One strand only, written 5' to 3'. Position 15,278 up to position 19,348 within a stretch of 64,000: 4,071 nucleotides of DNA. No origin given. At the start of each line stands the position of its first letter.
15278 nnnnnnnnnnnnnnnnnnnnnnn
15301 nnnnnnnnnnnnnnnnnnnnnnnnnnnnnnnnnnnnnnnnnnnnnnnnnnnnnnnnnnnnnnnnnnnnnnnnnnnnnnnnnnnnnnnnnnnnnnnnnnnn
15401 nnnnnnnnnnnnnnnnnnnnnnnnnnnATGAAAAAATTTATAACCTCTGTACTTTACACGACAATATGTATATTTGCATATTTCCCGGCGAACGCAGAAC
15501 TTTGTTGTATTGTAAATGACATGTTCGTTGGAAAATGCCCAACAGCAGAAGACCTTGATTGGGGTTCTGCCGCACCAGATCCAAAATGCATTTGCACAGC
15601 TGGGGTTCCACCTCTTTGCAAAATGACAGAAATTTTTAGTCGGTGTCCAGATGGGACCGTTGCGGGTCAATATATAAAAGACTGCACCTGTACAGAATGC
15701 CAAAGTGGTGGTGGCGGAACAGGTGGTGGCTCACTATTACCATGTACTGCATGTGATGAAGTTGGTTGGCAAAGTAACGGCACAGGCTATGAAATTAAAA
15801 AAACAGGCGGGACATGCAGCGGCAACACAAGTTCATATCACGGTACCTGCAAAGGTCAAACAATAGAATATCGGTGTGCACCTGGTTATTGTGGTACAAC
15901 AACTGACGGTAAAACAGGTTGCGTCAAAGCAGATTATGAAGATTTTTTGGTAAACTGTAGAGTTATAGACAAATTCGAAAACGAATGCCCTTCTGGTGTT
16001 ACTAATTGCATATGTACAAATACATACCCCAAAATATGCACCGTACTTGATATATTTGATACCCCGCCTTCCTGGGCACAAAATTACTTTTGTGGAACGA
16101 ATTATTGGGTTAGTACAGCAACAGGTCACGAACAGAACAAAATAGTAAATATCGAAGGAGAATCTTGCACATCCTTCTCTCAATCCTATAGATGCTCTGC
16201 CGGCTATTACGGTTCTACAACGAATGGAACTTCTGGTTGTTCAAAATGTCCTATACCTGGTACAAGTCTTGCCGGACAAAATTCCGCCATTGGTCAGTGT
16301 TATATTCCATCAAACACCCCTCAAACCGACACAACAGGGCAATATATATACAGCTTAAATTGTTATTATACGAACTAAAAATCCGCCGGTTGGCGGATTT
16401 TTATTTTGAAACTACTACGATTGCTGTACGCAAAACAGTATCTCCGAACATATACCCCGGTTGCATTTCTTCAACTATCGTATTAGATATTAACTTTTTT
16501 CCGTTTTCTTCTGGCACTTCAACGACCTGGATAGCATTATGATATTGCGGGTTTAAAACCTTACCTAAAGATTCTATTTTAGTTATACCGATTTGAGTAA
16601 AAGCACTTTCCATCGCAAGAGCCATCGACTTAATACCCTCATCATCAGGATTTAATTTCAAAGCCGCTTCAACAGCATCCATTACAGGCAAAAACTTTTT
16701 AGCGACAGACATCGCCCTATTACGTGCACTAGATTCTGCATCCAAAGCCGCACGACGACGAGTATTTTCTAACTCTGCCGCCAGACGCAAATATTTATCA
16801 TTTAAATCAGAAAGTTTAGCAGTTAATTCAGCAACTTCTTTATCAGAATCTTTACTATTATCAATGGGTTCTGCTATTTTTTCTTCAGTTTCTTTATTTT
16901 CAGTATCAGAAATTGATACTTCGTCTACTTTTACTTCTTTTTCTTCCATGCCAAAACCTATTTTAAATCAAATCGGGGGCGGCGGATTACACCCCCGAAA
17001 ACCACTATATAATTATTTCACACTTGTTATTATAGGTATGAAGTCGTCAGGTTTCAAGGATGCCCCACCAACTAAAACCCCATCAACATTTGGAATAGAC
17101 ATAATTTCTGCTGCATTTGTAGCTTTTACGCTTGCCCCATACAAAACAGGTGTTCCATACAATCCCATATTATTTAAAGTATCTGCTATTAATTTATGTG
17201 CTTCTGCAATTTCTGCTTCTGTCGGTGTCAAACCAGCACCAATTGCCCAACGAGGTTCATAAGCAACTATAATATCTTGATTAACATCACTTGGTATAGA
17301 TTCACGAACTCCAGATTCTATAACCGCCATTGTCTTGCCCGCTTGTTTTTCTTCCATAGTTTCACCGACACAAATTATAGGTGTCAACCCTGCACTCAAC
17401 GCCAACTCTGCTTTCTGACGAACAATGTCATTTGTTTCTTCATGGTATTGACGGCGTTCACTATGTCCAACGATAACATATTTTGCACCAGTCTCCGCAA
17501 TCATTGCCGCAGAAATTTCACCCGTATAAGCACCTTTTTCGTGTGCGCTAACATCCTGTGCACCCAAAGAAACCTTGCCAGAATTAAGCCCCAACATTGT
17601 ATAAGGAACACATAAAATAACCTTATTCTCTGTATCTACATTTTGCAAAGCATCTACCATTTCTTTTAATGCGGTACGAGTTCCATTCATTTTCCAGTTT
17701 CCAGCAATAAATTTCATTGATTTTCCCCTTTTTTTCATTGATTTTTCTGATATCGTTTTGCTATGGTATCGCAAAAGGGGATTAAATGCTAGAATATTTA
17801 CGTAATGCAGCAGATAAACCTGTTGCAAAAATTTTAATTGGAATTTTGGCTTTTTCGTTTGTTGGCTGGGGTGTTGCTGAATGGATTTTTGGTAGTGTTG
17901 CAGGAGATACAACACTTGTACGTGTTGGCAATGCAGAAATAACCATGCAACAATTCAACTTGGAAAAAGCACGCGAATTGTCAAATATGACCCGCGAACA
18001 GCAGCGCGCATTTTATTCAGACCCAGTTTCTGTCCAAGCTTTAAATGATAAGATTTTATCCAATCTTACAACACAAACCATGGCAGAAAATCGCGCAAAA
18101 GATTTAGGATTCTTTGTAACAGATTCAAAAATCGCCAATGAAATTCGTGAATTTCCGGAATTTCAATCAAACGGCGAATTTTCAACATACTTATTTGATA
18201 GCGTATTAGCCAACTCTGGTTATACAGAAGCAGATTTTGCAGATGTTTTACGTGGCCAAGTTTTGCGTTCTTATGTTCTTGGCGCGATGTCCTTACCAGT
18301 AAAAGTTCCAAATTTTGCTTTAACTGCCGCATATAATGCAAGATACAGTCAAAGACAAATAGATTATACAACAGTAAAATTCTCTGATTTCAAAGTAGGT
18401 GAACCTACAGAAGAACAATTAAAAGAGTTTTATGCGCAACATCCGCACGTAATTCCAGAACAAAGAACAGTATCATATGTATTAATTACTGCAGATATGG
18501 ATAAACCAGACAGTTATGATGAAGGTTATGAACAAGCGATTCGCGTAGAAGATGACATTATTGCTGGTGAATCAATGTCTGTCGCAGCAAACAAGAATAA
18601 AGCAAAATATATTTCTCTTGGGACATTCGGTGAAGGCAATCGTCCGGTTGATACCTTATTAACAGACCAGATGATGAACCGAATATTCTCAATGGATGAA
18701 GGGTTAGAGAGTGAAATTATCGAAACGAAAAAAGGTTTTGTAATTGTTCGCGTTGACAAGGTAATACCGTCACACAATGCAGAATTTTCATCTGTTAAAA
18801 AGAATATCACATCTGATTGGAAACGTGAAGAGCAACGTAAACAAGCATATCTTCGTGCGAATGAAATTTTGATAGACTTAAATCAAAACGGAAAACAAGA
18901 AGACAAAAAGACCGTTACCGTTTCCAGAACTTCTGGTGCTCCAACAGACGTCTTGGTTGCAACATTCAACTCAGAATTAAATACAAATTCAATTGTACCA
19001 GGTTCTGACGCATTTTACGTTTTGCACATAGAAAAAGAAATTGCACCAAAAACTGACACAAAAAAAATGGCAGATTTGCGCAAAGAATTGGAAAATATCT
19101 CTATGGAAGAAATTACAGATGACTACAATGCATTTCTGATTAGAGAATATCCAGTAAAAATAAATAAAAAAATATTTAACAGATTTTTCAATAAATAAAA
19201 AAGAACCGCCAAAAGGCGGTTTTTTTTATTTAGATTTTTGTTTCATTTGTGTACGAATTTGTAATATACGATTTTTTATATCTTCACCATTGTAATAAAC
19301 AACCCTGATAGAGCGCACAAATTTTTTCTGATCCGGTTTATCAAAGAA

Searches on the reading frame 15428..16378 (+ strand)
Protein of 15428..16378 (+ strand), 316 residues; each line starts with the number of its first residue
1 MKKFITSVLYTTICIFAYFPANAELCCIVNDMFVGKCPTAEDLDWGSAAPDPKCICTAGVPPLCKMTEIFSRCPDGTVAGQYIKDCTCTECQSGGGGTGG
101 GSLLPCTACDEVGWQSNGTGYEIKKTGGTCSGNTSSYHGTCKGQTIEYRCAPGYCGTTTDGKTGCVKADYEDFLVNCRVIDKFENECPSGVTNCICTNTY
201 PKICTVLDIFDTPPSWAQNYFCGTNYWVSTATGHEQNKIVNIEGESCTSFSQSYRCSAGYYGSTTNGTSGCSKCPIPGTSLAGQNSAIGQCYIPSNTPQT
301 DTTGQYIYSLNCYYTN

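Call 11: search_protein_families(library=pfam, proteins=[window:15428-16378:+], max_evalue=0.01)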
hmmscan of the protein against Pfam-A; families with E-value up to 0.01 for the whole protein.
window:15428-16378:+ (316 aa): 0 families

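Call 14: find_homologous_proteins(query=window:15428-16375:+)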
Query window:15428-16375:+ (316 aa): 26 proteins with E <= 0.001 among 970 candidates.
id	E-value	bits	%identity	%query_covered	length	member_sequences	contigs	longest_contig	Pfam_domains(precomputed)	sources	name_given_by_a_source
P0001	3.8e-211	718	97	100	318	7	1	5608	-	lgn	-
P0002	1.6e-111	391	58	100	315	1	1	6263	-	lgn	-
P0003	1.5e-108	381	57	99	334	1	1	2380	-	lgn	-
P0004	9.5e-98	345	50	100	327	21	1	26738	-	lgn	-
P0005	2.0e-94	335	50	100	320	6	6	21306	-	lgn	-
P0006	1.3e-88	315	50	99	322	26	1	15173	-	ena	-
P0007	2.1e-75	272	62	67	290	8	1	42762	-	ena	-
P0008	7.6e-75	270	45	99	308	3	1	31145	-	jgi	-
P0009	1.5e-47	180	40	91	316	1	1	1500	-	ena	-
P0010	4.5e-35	139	38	53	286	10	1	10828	-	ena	-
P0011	2.0e-25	108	63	20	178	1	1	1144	-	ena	-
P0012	3.6e-20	90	34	67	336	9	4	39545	PF13715.13,PF13620.13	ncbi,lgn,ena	-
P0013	6.7e-20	89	35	69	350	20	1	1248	PF13715.13,PF15976.12,PF13620.13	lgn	-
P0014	1.3e-19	89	36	54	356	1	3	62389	-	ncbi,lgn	-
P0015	1.4e-12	65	53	30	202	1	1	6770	-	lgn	-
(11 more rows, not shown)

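Call 15: find_encoding_contigs(protein=P0004, flank=6000, max_places=2)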
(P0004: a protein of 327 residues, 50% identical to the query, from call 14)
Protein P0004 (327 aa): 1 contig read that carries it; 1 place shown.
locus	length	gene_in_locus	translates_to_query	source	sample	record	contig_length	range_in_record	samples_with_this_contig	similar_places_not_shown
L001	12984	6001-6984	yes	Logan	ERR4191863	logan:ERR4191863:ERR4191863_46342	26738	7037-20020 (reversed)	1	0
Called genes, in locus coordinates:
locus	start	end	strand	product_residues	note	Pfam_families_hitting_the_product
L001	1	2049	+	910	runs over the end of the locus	PF02415:Chlam_PMP (faint), PF03797:Autotransporter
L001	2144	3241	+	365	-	PF02275:CBAH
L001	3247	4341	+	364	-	PF02275:CBAH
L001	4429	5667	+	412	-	PF06245:DUF1015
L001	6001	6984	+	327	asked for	-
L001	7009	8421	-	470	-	PF13623:SurA_N_2, PF13624:SurA_N_3, PF13145:Rotamase_2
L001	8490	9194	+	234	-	PF00121:TIM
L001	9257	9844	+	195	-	PF01025:GrpE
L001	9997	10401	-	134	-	-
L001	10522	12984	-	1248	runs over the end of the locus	PF13637:Ank_4 (faint)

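Call 16: find_encoding_contigs(protein=P0005, flank=6000, max_places=3)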
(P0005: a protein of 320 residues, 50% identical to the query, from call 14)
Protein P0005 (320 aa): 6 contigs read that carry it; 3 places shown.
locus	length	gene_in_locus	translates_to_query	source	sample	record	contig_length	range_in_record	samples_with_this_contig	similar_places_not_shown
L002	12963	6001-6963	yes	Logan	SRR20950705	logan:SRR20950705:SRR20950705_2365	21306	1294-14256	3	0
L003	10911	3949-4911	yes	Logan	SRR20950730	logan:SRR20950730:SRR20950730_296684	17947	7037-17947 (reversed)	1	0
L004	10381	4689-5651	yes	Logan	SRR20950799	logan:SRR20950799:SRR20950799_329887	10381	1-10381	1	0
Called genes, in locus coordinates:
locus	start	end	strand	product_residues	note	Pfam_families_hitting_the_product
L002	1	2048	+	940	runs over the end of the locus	PF02415:Chlam_PMP (faint), PF03797:Autotransporter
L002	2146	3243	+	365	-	PF02275:CBAH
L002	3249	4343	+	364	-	PF02275:CBAH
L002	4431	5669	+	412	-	PF06245:DUF1015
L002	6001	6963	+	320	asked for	-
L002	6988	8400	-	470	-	PF13623:SurA_N_2, PF13624:SurA_N_3, PF13145:Rotamase_2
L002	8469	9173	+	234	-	PF00121:TIM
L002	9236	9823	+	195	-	PF01025:GrpE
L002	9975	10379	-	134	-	-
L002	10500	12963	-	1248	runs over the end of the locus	-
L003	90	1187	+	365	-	PF02275:CBAH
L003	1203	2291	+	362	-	PF02275:CBAH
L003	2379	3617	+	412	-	PF06245:DUF1015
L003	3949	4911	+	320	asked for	-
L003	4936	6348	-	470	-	PF13623:SurA_N_2, PF13624:SurA_N_3, PF13145:Rotamase_2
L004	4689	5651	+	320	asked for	-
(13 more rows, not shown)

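Call 17: find_encoding_contigs(protein=P0008, flank=6000, max_places=2)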
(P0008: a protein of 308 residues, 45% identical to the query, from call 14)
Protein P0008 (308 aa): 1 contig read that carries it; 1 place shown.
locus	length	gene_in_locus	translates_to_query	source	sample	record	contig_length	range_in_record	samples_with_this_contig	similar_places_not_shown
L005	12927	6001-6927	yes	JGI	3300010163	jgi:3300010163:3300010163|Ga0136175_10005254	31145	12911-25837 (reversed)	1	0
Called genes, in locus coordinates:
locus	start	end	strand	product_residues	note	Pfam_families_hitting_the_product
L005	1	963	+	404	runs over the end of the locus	PF02275:CBAH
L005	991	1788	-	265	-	-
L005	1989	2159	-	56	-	-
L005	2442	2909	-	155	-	-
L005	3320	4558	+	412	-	PF06245:DUF1015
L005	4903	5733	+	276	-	-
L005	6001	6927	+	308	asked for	-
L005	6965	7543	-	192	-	-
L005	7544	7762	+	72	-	-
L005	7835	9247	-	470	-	PF13623:SurA_N_2, PF13624:SurA_N_3, PF13145:Rotamase_2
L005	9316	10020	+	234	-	PF00121:TIM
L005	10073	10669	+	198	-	PF01025:GrpE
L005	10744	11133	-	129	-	-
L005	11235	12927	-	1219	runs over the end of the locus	-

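Call 18: find_encoding_contigs(protein=P0006, flank=6000, max_places=2)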
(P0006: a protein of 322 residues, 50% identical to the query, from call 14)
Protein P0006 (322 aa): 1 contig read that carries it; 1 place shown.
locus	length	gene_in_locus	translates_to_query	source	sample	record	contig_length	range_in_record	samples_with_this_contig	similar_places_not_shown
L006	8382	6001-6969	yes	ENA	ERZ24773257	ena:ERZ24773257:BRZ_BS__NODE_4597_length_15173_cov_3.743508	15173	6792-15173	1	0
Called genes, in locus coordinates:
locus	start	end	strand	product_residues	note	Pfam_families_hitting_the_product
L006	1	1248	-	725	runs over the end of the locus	-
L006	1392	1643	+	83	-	PF01176:eIF-1a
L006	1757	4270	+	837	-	-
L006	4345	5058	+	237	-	-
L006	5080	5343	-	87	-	-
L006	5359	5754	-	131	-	-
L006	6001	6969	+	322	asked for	-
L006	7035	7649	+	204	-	-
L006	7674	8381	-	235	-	?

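Call 19: find_encoding_contigs(protein=P0007, flank=6000, max_places=2)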
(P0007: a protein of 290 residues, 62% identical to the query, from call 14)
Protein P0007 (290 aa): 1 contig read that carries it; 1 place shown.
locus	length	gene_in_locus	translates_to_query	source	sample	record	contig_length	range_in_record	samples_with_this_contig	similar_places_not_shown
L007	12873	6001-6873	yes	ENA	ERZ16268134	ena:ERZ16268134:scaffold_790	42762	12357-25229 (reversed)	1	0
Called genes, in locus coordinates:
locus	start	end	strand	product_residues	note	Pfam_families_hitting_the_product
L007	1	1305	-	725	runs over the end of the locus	-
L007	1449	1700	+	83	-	PF01176:eIF-1a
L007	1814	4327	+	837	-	-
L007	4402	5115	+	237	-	-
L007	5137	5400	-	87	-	-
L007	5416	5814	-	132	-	-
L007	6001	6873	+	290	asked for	-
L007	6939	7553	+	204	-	-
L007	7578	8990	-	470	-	PF13623:SurA_N_2, PF13624:SurA_N_3, PF13145:Rotamase_2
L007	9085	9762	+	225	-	PF00121:TIM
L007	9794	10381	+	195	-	PF01025:GrpE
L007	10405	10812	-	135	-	-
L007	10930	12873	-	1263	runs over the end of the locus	-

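Call 20: find_encoding_contigs(protein=P0002, flank=6000, max_places=2)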
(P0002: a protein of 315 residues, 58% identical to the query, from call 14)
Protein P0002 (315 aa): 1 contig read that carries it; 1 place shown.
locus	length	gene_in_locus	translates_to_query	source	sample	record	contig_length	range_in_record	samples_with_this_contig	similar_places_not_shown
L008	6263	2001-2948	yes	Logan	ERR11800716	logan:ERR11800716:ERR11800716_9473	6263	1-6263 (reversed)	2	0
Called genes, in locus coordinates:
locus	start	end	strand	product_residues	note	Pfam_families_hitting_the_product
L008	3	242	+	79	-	?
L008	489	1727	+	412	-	PF06245:DUF1015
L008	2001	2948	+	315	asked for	-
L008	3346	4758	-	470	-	PF13623:SurA_N_2, PF13624:SurA_N_3, PF13145:Rotamase_2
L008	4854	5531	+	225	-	PF00121:TIM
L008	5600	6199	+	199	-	PF01025:GrpE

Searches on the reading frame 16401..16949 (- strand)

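Call 11: search_protein_families(library=pfam, proteins=[window:16401-16949:-], max_evalue=0.01)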
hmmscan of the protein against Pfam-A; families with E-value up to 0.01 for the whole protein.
window:16401-16949:- (182 aa): 1 family
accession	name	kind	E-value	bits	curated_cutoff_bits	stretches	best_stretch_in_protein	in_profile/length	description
PF01025.24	GrpE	-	1.1e-33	116.7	25.8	1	22-182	3-165/165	GrpE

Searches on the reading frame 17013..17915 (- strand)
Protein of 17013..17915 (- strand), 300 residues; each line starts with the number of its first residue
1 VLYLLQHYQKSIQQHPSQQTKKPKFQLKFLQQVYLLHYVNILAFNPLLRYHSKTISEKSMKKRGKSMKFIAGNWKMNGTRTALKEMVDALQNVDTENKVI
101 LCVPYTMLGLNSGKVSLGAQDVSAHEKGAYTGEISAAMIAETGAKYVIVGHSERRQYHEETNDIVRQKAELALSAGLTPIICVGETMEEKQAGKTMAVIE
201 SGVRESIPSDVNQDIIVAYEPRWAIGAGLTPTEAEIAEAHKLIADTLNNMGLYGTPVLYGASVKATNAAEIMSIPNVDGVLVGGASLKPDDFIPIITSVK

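Call 11: search_protein_families(library=pfam, proteins=[window:17013-17915:-], max_evalue=0.01)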
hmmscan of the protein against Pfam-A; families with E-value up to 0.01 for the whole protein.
window:17013-17915:- (300 aa): 1 family
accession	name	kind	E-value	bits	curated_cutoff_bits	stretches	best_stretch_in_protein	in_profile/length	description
PF00121.24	TIM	-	6.5e-80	268.6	20.1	1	68-298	1-244/245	Triosephosphate isomerase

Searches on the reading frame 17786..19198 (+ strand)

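Call 11: search_protein_families(library=pfam, proteins=[window:17786-19198:+], max_evalue=0.01)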
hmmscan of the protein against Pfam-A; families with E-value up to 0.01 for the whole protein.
window:17786-19198:+ (470 aa): 5 families
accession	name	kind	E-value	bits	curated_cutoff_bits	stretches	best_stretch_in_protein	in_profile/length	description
PF13624.11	SurA_N_3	-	1.3e-32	113.3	27.2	1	1-162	1-159/162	SurA-like N-terminal domain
PF13623.11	SurA_N_2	-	4.4e-19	69.2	28.5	1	2-140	1-144/145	SurA-like N-terminal domain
PF13145.12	Rotamase_2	-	1.6e-13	52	27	1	207-339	1-121/121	PPIC-type PPIASE domain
PF00639.27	Rotamase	-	0.00034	22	21.7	1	239-324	10-96/97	PPIC-type PPIASE domain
PF09312.16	SurA_N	-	0.0091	16.6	30.8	0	62-160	19-113/118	SurA N-terminal domain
